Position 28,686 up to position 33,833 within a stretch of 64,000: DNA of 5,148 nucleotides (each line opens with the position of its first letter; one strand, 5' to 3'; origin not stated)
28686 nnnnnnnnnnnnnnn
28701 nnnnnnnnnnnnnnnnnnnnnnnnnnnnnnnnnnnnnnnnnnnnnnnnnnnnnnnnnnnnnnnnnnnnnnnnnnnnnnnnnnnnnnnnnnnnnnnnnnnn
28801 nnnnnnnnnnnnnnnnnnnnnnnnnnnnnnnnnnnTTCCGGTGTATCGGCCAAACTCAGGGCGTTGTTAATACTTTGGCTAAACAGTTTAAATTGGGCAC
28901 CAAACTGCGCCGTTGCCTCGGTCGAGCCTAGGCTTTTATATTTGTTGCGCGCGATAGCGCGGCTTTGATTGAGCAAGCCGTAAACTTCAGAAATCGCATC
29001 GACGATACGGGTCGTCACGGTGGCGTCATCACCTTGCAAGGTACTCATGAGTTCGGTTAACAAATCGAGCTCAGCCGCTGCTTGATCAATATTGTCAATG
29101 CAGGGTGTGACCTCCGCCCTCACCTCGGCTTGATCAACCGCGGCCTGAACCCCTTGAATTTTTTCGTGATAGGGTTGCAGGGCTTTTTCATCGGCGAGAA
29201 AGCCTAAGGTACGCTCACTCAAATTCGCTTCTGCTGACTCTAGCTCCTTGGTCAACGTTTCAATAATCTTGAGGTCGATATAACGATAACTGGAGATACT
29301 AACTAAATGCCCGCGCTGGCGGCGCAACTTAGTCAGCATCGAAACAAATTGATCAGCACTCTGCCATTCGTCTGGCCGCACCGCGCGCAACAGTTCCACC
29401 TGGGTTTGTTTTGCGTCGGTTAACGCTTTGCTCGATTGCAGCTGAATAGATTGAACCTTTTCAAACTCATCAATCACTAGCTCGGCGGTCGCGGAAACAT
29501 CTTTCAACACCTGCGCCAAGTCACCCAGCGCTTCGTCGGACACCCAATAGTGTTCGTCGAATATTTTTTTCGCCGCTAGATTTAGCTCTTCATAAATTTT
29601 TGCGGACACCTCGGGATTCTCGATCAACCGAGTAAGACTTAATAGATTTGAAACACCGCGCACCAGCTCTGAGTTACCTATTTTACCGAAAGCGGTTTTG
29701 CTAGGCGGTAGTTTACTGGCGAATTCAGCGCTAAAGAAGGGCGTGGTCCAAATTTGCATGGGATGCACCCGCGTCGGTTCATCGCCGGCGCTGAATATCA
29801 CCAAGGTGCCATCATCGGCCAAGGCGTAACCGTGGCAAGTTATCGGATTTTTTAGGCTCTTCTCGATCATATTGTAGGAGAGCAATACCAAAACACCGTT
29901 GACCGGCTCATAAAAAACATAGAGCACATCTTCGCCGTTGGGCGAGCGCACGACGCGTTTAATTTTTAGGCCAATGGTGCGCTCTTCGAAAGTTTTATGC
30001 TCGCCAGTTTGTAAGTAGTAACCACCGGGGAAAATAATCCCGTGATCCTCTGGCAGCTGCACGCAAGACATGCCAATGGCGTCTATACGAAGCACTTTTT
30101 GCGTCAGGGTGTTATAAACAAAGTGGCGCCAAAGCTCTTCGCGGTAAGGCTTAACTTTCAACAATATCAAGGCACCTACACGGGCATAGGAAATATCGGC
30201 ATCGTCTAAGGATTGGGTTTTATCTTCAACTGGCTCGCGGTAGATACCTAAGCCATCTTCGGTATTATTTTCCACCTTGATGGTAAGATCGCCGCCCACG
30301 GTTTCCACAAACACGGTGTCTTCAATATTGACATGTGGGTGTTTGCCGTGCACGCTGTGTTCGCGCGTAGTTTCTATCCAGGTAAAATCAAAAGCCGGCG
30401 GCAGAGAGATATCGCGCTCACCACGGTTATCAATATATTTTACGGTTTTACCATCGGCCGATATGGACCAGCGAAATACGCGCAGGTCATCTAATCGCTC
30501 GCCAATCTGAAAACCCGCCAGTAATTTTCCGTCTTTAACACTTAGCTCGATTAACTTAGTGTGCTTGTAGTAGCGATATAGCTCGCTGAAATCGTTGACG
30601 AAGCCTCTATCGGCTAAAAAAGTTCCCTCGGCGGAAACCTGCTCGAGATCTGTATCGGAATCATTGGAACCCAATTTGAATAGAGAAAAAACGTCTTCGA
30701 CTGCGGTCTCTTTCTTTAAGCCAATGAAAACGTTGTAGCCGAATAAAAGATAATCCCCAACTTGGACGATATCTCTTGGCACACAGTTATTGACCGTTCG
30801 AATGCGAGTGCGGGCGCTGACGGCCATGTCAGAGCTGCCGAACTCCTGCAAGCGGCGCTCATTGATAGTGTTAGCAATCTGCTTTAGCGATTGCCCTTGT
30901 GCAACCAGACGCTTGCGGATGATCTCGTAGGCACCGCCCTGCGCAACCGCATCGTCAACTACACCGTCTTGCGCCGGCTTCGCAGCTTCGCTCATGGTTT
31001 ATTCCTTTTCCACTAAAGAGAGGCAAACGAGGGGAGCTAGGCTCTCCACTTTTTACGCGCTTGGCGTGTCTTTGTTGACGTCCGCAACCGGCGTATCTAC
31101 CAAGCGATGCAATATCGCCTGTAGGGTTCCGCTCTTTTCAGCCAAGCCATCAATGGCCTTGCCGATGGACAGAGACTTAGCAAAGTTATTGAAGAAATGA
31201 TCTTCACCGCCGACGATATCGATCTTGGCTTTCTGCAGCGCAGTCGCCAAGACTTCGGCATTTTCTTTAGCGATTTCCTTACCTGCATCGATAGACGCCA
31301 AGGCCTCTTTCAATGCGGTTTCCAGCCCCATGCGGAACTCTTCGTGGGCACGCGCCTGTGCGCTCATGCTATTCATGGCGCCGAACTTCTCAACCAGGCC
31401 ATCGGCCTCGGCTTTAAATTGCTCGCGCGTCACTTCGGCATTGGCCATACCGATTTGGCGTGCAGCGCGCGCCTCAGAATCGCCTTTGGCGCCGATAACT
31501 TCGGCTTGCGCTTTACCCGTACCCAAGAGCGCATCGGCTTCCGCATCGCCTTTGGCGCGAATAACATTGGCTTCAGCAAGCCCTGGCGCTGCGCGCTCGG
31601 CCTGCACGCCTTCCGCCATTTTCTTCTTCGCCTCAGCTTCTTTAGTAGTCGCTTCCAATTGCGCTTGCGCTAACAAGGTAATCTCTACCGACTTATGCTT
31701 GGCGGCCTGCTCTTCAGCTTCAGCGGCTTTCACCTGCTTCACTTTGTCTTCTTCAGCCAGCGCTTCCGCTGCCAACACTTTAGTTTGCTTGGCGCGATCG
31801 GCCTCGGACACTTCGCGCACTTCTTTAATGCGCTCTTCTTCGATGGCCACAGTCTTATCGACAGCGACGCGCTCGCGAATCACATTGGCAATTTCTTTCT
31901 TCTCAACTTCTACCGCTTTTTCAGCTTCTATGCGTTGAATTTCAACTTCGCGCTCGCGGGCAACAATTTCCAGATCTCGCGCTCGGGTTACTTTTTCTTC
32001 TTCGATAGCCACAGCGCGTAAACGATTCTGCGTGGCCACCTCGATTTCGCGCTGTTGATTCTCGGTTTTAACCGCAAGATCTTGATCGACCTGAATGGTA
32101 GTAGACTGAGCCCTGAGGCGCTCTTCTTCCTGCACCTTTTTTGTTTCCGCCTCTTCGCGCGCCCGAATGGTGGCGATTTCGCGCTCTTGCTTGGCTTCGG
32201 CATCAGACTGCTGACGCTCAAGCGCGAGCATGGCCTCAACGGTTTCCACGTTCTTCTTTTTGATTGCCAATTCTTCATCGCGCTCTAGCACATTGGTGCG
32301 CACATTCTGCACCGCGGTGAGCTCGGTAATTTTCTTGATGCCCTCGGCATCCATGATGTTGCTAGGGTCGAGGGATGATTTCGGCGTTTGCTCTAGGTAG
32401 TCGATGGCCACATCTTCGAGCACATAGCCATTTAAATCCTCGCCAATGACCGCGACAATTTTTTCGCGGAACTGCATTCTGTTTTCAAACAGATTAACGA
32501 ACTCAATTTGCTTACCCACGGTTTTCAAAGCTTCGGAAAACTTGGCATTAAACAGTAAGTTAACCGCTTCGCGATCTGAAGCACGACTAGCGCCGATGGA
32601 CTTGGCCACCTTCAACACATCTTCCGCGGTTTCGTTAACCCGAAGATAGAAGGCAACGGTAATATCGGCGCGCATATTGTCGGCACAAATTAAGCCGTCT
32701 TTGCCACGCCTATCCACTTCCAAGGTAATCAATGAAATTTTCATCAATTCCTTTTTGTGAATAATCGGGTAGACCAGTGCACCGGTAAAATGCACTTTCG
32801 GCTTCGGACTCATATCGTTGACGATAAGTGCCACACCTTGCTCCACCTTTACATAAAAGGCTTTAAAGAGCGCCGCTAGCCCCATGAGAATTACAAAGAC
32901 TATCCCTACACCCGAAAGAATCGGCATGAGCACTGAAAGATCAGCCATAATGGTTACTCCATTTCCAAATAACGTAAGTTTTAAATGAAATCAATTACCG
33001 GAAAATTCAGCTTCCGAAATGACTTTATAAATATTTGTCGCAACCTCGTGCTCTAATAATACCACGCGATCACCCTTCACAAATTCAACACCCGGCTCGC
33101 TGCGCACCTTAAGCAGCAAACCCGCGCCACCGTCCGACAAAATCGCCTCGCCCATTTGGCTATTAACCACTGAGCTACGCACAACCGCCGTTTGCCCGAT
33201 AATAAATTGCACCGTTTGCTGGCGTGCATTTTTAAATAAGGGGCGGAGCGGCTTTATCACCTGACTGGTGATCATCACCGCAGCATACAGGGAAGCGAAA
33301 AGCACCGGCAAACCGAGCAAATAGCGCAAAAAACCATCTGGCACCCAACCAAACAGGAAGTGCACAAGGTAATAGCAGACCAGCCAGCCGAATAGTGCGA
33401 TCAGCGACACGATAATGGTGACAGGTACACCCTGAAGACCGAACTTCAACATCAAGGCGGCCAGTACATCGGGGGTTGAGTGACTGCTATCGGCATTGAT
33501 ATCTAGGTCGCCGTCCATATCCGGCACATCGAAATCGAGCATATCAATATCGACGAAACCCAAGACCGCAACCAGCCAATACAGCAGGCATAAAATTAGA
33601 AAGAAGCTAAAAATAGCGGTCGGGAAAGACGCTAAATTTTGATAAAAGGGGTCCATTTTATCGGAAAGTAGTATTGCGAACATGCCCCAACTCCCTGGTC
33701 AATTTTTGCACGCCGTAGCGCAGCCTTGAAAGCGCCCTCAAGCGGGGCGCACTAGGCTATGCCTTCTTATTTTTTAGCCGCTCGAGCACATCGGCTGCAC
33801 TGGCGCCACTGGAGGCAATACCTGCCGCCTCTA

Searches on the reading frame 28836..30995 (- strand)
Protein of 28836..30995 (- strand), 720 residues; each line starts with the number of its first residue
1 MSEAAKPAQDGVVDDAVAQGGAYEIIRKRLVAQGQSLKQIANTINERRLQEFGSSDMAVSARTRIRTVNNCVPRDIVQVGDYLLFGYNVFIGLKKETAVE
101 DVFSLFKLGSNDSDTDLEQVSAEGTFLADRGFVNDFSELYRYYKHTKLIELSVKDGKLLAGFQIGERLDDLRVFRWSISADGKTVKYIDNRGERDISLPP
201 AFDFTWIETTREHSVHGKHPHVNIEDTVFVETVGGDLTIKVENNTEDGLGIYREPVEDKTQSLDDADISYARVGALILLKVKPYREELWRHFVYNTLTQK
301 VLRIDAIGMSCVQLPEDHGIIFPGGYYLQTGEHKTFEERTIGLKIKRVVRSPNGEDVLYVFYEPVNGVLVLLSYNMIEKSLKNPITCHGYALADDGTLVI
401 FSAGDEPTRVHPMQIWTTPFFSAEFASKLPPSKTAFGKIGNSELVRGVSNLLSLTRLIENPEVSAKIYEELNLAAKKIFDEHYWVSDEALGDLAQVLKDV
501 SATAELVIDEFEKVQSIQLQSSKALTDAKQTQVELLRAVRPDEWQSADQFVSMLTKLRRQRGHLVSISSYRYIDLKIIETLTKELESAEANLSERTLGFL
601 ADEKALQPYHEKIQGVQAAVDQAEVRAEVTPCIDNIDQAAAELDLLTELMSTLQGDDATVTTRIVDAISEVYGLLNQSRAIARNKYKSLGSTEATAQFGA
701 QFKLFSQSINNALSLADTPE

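Call 52: predict_structure(alignment_id=A3)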
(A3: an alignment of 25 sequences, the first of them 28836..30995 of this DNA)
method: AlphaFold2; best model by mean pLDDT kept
length: 720 residues; sequences in the alignment: 25
mean_pLDDT: 75.5   pTM: 0.56
mean pLDDT of the five models: 75.5, 72.2, 66.7, 64.8, 60.3
residues with pLDDT >= 90: 61; 70-90: 485; 50-70: 101; < 50: 73
segments of 3 or more residues with pLDDT < 50: 1-20, 212-237, 242-264
pLDDT, mean of each block of 10 residues (from residue 1): 33 42 75 91 88 72 75 84 85 70 84 71 88 88 79 88 83 89 87 73 66 39 38 48 45 43 60 78 71 77 63 80 78 70 74 75 81 82 78 74 68 73 53 78 85 84 70 85 83 88 82 76 90 86 74 88 89 86 90 84 81 85 83 84 78 70 81 85 84 76 80 70
secondary structure, 60 per line:
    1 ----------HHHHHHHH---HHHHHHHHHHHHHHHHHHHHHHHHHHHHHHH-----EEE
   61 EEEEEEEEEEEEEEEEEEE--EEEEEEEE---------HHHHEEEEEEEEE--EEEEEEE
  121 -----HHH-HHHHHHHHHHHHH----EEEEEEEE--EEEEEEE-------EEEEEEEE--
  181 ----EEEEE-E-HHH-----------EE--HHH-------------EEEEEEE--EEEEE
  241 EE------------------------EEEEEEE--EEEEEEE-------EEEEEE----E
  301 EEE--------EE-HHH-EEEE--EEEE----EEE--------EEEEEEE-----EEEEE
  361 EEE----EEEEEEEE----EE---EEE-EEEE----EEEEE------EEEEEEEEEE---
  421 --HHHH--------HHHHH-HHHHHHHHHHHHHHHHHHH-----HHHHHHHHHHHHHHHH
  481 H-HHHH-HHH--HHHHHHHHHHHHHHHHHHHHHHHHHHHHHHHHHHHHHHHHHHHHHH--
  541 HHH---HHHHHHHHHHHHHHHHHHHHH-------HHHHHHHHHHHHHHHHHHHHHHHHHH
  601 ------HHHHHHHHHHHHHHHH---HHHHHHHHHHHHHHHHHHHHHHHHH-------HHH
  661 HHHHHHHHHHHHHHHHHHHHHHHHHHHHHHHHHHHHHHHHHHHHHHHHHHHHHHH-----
elements in order (helices of 4 or more, strands of 3 or more residues): H11-18 H22-52 E58-79 E82-89 H99-102 E103-111 E114-120 H130-142 E147-154 E157-163 E171-178 E185-189 E227-233 E236-242 E267-273 E276-282 E290-295 E300-303 E319-322 E325-328 E333-335 E344-350 E356-363 E368-375 E385-387 E389-392 E397-401 E408-417 H423-426 H435-439 H441-459 H465-481 H483-486 H493-538 H547-567 H575-600 H607-622 H626-650 H658-715
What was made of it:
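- On bac / CesT–PspA–YqiJ–flotillin–AAA+ operon: The model shows a beta-rich region at 58-417 and helices at 423-715 (call 52).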

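Call 84: fold_search(model_id=the predicted structure, library=pdb)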
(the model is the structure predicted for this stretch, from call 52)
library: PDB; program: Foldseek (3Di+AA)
matches with E <= 10: 719; with E <= 0.001: 55
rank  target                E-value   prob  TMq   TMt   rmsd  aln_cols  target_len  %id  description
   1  4h5i_B                1.8e-06  1.00  0.18  0.32  15.6       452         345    7  Crystal Structure of the Guanine Nucleotide Exchange Factor Sec12 (P1 form) (released 2012-11-07)
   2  7esn_A                5.5e-06  1.00  0.19  0.27  15.0       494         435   11  Crystal structure of a L-rhamnose-alpha-1,4-D-glucuronate lyase from Fusarium oxysporum 12S, H105F Rha-GlcA complex (released 2021-08-04)
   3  1qfm                  6.0e-06  1.00  0.15  0.15  23.3       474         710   12  PROLYL OLIGOPEPTIDASE FROM PORCINE MUSCLE (released 1999-05-13)
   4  9qx5                  1.0e-05  1.00  0.19  0.11  29.8       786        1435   10  Cryo-EM structure of the C. elegans UBR4/KCMF1 complex (side focused refinement) (released 2025-09-03)
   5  3eq8                  1.1e-05  1.00  0.16  0.16  22.3       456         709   12  Prolyl oligopeptidase complexed with R-Pro-(decarboxy-Pro)-Type inhibitors (released 2009-08-25)
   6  3eq9                  1.5e-05  1.00  0.15  0.15  23.0       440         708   12  Prolyl oligopeptidase complexed with R-Pro-(decarboxy-Pro)-Type inhibitors (released 2009-08-25)
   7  4pxw_B                2.8e-05  1.00  0.19  0.39  12.9       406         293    8  Crystal structure of human DCAF1 WD40 repeats (Q1250L) (released 2014-04-16)
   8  4ax4                  3.2e-05  0.99  0.15  0.16  25.2       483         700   11  PROLYL OLIGOPEPTIDASE FROM PORCINE BRAIN, H680A MUTANT (released 2012-09-26)
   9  7esl                  5.2e-05  1.00  0.19  0.28  15.1       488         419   10  Crystal structure of a L-rhamnose-alpha-1,4-D-glucuronate lyase from Fusarium oxysporum 12S, N247A N-glycan free form (released 2021-08-04)
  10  8f5p_B                5.2e-05  0.95  0.15  0.11  27.2       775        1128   10  Structure of Leishmania tarentolae IFT-A (state 2) (released 2022-12-21)
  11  7pi2_G                6.0e-05  1.00  0.17  0.31  16.5       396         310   10  PfCyRPA bound to monoclonal antibody Cy.003 Fab fragment (released 2022-02-09)
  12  1h2x                  6.3e-05  0.99  0.15  0.15  23.2       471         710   12  PROLYL OLIGOPEPTIDASE FROM PORCINE BRAIN, Y473F MUTANT (released 2002-11-11)
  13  5uw5_D                6.6e-05  0.99  0.14  0.14  26.0       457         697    9  PCY1 H695A Variant in Complex with Follower Peptide (released 2017-05-31)
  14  7esk_A                6.9e-05  1.00  0.18  0.28  15.3       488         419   10  Crystal structure of a L-rhamnose-alpha-1,4-D-glucuronate lyase from Fusarium oxysporum 12S, Ligand free form (released 2021-08-04)
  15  3ddu                  7.5e-05  0.98  0.15  0.16  25.3       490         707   11  Prolyl Oligopeptidase with GSK552 (released 2008-08-19)
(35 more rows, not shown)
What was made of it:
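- On bac / CesT–PspA–YqiJ–flotillin–AAA+ operon: Foldseek hits are all propellers, though with low TM-scores (call 84).
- A propeller is supported by Foldseek (call 84).
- Tried and rejected: Foldseek was needed to see the propeller (call 84).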

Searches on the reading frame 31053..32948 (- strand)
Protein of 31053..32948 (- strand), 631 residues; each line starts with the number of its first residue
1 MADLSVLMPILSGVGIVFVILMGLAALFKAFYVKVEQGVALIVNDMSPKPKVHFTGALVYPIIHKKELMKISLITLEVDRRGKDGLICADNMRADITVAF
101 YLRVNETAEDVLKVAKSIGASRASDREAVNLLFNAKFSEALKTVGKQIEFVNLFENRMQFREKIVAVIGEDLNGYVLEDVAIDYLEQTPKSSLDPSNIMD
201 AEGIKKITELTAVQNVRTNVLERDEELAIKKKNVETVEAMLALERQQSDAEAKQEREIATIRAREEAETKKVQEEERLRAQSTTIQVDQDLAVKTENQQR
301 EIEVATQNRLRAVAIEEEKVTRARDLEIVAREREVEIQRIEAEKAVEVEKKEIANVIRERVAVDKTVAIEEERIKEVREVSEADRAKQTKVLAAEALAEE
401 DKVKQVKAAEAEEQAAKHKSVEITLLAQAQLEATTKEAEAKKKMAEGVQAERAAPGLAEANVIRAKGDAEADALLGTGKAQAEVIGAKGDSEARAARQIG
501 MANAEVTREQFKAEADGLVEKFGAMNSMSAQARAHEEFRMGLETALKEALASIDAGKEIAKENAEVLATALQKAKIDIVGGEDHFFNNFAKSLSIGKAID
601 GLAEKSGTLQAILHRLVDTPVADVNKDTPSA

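Call 3: search_protein_families(library=pfam, proteins=[window:31053-32948:-], max_evalue=0.01)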
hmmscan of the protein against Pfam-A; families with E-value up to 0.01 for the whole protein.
window:31053-32948:- (631 aa): 0 families

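Call 4: search_protein_families(library=ncbifam, proteins=[window:31053-32948:-], max_evalue=0.01)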
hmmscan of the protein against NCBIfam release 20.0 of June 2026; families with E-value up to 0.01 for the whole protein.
window:31053-32948:- (631 aa): 0 families

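Call 5: search_protein_families(library=padloc, proteins=[window:31053-32948:-], max_evalue=0.01)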
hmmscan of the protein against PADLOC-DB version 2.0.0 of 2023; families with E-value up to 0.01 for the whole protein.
window:31053-32948:- (631 aa): 0 families

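Call 18: search_protein_families(library=pfam, proteins=[window:31053-32948:-], max_evalue=10)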
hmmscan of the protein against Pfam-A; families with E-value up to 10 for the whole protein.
window:31053-32948:- (631 aa): 0 families

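Call 19: search_solved_structures(query=window:31053-32948:-, max_evalue=10)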
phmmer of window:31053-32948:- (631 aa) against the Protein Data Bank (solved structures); distinct sequences matched with E-value up to 10: 0.
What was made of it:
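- Tried and rejected: Whole-protein Pfam and PDB searches of the flotillin gave nothing, probably because of its coiled coil (calls 3, 18, 19).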

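Call 21: find_homologous_proteins(query=window:31053-32948:-, max_evalue=0.00001)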
Query window:31053-32948:- (631 aa): 8000 proteins with E <= 0.00001 among 8000 candidates; the best 120 are listed.
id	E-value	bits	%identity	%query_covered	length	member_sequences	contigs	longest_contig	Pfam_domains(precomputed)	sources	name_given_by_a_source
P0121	0.0e+0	1271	100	100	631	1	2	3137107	-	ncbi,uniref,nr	ncbi:hypothetical protein QWY82_02685 [Simiduia curdlanivorans]|uniref:Inner membrane protein YqiK n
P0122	0.0e+0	1226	97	100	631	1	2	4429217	-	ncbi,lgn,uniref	ncbi:flotillin family protein [Simiduia litorea]|uniref:hypothetical protein n=1 Tax=Simiduia litore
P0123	0.0e+0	1113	86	98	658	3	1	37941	-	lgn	-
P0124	0.0e+0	1088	84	100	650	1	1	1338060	-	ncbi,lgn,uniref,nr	ncbi:putative membrane protein YqiK [Sinobacterium caligoides]|uniref:Putative membrane protein YqiK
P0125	0.0e+0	1082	84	100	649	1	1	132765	-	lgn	-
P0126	0.0e+0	1080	84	100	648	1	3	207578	-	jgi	jgi:uncharacterized membrane protein YqiK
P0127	0.0e+0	1080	84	98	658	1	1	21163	-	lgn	-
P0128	0.0e+0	1078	84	100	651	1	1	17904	-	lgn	-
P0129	0.0e+0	1078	83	100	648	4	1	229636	-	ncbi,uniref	ncbi:hypothetical protein [Pseudoteredinibacter isoporae]|uniref:hypothetical protein n=1 Tax=Pseudo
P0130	0.0e+0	1077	85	98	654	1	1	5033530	-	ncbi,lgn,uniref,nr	ncbi:hypothetical protein [Teredinibacter sp. KSP-S5-2]|uniref:hypothetical protein n=1 Tax=Teredini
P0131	0.0e+0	1076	83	98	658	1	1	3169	-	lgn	-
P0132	0.0e+0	1075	83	98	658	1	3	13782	-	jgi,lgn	jgi:uncharacterized membrane protein YqiK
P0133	0.0e+0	1070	85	98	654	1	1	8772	-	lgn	-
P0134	0.0e+0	1068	81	98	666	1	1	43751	-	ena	-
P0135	0.0e+0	1068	84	98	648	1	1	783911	-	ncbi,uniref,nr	ncbi:hypothetical protein HBA55_05875 [Pseudomaricurvus alkylphenolicus]|uniref:hypothetical protein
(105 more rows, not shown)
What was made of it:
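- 31053..32948 (-): Gene D. YqiK-type flotillin (631 aa): N-terminal TM segment, SPFH/Band-7 domain, a long E/A/K-rich coiled coil, and a C-terminal region. Sources name it 'flotillin family protein / YqiK' (call 21).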

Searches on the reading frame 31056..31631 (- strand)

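Call 20: search_protein_families(library=pfam, proteins=[window:31056-31631:-], max_evalue=10)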
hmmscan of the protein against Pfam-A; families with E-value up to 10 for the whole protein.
window:31056-31631:- (192 aa): 3 families
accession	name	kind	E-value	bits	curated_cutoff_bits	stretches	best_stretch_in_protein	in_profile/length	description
PF16763.10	Spidroin_N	-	0.022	15.2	27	1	85-150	43-111/125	Major ampullate spidroin 1, spider silk protein 1, N-term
PF18799.6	LPD5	-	0.45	11.2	27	0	45-103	71-128/144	Large polyvalent protein-associated domain 5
PF15975.10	Flot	-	8.6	6.9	27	1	53-106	1-53/124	Flotillin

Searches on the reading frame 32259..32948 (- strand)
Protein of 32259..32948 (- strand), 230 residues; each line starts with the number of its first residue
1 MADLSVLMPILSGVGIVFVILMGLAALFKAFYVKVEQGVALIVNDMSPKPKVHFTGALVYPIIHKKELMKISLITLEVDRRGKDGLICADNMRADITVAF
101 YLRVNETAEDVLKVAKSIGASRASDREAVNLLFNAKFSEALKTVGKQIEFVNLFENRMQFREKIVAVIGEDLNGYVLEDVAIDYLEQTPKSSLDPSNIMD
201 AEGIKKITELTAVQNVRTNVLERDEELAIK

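Call 20: search_protein_families(library=pfam, proteins=[window:32259-32948:-], max_evalue=10)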
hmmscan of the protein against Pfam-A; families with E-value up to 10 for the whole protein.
window:32259-32948:- (230 aa): 2 families
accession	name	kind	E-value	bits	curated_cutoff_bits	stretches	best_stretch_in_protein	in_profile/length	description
PF01145.31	Band_7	-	1.2e-06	29.1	23.6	1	52-183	20-143/176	SPFH domain / Band 7 family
PF13108.11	DUF3969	-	0.095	13.2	25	1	126-191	29-95/106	Protein of unknown function (DUF3969)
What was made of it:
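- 31053..32948 (-): Band_7 E 1.2e-6 on residues 52-183 when scanned alone (call 20).
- Checked: The flotillin N-terminus alone hits Band_7 (E 1.2e-6, 29.1 bits, cut-off 23.6; call 20).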

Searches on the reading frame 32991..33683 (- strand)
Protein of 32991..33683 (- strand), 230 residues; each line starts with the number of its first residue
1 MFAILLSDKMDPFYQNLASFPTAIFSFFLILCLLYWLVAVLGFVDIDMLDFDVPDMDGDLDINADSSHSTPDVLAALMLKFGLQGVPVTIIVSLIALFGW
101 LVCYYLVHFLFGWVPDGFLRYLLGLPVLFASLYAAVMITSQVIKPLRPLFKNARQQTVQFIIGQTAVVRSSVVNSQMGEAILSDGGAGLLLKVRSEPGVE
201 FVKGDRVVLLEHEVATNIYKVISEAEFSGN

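Call 3: search_protein_families(library=pfam, proteins=[window:32991-33683:-], max_evalue=0.01)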
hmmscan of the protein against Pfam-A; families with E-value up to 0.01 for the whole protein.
window:32991-33683:- (230 aa): 0 families

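Call 4: search_protein_families(library=ncbifam, proteins=[window:32991-33683:-], max_evalue=0.01)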
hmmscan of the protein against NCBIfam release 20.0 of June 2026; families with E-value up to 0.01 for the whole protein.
window:32991-33683:- (230 aa): 0 families

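Call 5: search_protein_families(library=padloc, proteins=[window:32991-33683:-], max_evalue=0.01)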
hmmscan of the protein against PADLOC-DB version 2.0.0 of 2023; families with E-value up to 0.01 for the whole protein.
window:32991-33683:- (230 aa): 0 families

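Call 18: search_protein_families(library=pfam, proteins=[window:32991-33683:-], max_evalue=10)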
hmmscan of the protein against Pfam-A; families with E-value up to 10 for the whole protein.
window:32991-33683:- (230 aa): 2 families
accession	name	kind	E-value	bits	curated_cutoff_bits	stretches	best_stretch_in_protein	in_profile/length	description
PF21001.2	YqiJ_N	-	0.028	15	23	1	25-132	8-112/116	Inner membrane protein YqiJ, N-terminal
PF25228.1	Lips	-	8.5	4.8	27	0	22-113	593-678/892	Lips protein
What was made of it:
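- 32991..33683 (-): Gene C. YqiJ/DUF1449-like three-TM inner-membrane protein with a soluble beta-rich C-terminal domain (NfeD-like, weakly supported). Pfam YqiJ_N E 0.028 (call 18).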

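Call 64: search_protein_families(library=pfam, alignment_id=A4, max_evalue=0.01)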
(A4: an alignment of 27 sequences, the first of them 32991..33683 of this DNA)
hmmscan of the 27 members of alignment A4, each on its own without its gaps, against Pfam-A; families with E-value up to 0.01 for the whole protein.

A. member 1, window:32991-33683:- (230 aa): 0 families

B. families by the number of members that match (of 27 scanned): 2 families
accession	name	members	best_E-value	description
PF01957.25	NfeD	1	0.0024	NfeD-like C-terminal, partner-binding domain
PF21001.2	YqiJ_N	1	0.0092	Inner membrane protein YqiJ, N-terminal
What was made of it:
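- On SPFH–NfeD gene pair: The NfeD domain itself was detected in only 1 of 27 C orthologs (E 0.0024, call 64).
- Checked: Pfam NfeD hits only 1 of 27 orthologs (call 64).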

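Call 65: search_solved_structures(query=A4, max_evalue=1)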
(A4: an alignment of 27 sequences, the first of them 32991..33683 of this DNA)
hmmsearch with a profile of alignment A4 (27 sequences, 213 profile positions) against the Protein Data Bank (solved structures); distinct sequences matched with E-value up to 1: 0.
